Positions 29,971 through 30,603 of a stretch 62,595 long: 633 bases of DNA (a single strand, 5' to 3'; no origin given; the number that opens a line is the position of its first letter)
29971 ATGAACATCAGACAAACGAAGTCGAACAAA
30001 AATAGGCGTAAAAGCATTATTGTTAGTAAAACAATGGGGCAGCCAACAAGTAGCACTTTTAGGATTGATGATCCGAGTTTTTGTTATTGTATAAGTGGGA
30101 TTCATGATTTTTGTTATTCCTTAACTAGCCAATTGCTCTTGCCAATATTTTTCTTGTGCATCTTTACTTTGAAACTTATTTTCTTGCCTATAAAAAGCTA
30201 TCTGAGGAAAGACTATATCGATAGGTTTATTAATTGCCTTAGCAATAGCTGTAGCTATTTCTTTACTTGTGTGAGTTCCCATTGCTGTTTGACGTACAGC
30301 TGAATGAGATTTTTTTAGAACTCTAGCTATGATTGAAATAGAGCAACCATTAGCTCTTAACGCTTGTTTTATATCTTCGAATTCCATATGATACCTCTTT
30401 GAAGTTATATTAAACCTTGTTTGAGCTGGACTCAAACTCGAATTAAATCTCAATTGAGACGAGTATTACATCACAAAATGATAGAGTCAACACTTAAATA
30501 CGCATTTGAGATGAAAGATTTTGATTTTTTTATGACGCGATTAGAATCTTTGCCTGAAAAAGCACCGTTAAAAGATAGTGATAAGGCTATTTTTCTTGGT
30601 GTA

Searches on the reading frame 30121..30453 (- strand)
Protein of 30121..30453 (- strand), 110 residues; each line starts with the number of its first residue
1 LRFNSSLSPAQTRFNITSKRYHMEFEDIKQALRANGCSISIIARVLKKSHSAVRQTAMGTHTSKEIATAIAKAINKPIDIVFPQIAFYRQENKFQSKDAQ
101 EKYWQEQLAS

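Call 3: search_protein_families(library=pfam, proteins=[window:30121-30453:-], max_evalue=0.1)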
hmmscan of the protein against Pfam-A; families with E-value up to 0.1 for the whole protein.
window:30121-30453:- (110 aa): 5 families
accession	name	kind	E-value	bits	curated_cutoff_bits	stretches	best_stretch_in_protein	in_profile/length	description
PF13693.12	HTH_35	-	1.2e-05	25.6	25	1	23-84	2-61/75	Winged helix-turn-helix DNA-binding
PF13936.12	HTH_38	-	0.00045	20.3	27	1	30-52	14-36/44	Helix-turn-helix domain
PF01381.28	HTH_3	-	0.011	16.2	23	1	28-79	1-53/55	Helix-turn-helix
PF04260.17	DUF436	-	0.057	13.5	25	1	45-77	22-54/171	Protein of unknown function (DUF436)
PF10911.13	T7-like_Y65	-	0.076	13.2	25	0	12-52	28-64/77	Bacteriophage T7-like gene 6.5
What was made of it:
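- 30121..30453 (-): Ner-like HTH gene. Relatives are called as 88 aa, which puts the likely start at 30387. It heads the leftward early operon. HTH_35 at 25.6 bits (call 3).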
